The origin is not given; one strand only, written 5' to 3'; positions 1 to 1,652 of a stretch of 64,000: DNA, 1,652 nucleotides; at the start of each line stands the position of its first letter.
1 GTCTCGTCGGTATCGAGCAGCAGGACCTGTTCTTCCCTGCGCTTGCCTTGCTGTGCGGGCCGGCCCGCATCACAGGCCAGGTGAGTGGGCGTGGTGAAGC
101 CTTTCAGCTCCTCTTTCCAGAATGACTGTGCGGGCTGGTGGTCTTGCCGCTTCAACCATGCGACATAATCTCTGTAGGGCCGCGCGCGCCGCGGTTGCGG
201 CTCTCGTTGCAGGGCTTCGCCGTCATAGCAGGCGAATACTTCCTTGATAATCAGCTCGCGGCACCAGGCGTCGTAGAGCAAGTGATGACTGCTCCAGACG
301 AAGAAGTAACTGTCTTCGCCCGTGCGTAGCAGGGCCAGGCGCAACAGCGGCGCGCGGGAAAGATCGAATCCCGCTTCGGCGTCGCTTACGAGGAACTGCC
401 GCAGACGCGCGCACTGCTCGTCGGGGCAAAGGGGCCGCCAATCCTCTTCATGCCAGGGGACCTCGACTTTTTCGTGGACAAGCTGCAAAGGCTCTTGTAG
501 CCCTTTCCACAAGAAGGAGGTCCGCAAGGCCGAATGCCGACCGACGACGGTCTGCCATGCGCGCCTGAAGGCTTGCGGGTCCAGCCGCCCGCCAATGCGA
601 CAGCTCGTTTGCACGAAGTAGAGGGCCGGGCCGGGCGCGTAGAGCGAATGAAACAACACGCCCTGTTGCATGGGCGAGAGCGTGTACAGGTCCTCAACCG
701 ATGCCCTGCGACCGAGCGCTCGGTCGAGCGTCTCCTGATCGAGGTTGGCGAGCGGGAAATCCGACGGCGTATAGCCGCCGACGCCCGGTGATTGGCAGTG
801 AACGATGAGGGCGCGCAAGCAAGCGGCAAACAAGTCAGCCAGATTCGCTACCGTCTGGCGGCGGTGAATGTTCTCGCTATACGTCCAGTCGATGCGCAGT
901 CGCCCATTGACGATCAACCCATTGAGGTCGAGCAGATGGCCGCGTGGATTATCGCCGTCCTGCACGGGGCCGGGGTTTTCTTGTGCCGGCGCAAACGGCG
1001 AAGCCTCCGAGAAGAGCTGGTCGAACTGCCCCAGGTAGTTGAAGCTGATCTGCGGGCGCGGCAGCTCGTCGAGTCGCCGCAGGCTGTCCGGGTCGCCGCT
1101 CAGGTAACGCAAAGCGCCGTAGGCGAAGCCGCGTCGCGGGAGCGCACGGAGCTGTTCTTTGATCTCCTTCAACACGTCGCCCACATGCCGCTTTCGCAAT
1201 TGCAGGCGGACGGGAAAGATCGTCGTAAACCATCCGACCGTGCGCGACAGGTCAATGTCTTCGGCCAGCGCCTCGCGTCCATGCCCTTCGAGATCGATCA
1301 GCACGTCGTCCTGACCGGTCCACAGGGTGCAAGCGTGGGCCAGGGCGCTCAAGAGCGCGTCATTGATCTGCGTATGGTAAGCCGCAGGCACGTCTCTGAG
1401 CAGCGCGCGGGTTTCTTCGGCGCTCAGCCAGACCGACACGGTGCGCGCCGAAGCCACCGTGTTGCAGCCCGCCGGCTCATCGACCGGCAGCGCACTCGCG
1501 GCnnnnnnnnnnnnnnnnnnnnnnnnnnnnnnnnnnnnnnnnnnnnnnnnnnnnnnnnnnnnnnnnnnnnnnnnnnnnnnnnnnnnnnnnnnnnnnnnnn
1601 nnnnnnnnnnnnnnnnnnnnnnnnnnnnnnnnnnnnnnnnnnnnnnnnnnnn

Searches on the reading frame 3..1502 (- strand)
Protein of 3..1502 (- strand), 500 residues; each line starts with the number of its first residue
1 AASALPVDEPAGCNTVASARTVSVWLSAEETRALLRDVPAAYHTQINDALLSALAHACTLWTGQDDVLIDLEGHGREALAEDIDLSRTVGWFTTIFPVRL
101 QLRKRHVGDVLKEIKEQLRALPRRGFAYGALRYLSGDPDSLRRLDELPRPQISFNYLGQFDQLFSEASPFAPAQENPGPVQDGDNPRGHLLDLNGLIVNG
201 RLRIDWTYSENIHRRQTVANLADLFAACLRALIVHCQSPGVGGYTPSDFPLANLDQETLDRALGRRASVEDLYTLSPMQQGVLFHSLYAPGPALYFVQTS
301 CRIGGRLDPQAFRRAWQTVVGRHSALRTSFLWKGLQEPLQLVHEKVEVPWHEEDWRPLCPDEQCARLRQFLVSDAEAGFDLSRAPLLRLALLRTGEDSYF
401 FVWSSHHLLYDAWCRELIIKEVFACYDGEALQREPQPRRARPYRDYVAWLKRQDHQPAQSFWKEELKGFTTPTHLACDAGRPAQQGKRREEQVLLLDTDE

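Call 41: find_related_loci(query=window:3-1502:-, collection=genome_contigs, flank=10000)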
Query window:3-1502:- (500 aa) in genome_contigs; peptide patterns used: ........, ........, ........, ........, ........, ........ (x = any residue, [..] = any of these).
600 stretches matched a pattern (row limit reached: there are more); 597 encode a relative of the query (tblastn E <= 1e-3); the best 80 are kept; 78 distinct loci.
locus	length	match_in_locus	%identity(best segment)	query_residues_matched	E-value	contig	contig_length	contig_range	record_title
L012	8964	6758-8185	49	5-478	3e-158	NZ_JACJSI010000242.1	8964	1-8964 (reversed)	Nostoc flagelliforme FACHB-838 contig242, whole genome shotgun sequence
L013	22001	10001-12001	49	1-490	3e-157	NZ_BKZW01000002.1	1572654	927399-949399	Dictyobacter vulcani strain W12 sequence2, whole genome shotgun sequence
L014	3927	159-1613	48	5-478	6e-158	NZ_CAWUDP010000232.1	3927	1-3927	Scytonema sp. PCC 10023 isolate Scytonema sp. PCC 10023 NODE_236_length_3927_cov_102.946281, whole genome shotgun sequen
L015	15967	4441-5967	47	1-496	4e-151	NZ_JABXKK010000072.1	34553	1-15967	MAG: Nostoc sp. NMS8 NODE_855_length_34553_cov_90.9183, whole genome shotgun sequence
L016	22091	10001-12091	50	1-473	1e-149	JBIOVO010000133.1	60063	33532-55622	MAG: Pyrinomonadaceae bacterium isolate MAG106 k127_2678119, whole genome shotgun sequence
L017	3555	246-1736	49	1-488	2e-154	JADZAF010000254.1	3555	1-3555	MAG: Bryobacterales bacterium isolate SJ613 c_000000637271, whole genome shotgun sequence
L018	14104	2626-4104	49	4-488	4e-146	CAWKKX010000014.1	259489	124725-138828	MAG: uncultured Chloroflexia bacterium isolate MFD04580.bin.2.112 genome assembly, contig: contig_28908, whole genome sh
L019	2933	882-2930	51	4-478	6e-152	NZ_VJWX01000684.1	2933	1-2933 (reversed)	Amycolatopsis rhizosphaerae strain TBRC 6029 NODE_684_length_2933_cov_5.28689, whole genome shotgun sequence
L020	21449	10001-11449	50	3-486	4e-144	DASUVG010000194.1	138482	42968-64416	MAG TPA_asm: Longimicrobium sp. isolate SMAG_U1809 k141_710343, whole genome shotgun sequence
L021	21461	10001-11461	48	5-479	2e-149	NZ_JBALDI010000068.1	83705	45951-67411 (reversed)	MAG: Nostoc sp. isolate P14318 bin 17 NODE_159_length_83705_cov_77.478412, whole genome shotgun sequence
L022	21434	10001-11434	50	5-481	1e-142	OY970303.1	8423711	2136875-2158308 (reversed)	MAG: uncultured Gemmatimonadales bacterium isolate MFD01275.bin.c.12 genome assembly, chromosome: 1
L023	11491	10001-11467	47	3-487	6e-143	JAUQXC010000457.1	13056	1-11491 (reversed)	MAG: Thermoflexales bacterium isolate BIN19 contig_146070, whole genome shotgun sequence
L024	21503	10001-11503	47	2-500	6e-141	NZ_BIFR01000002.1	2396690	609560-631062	Tengunoibacter tsumagoiensis strain Uno3 sequence2, whole genome shotgun sequence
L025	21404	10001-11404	48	14-479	1e-140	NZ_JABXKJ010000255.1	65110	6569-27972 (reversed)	MAG: Nostoc sp. NMS7 NODE_651_length_65110_cov_27.4231, whole genome shotgun sequence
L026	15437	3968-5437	44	5-483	3e-140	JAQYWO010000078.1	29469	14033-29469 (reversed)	MAG: Rhizonema sp. PD37 Dictyo3444_NODE_79_length_29469_cov_21.2917, whole genome shotgun sequence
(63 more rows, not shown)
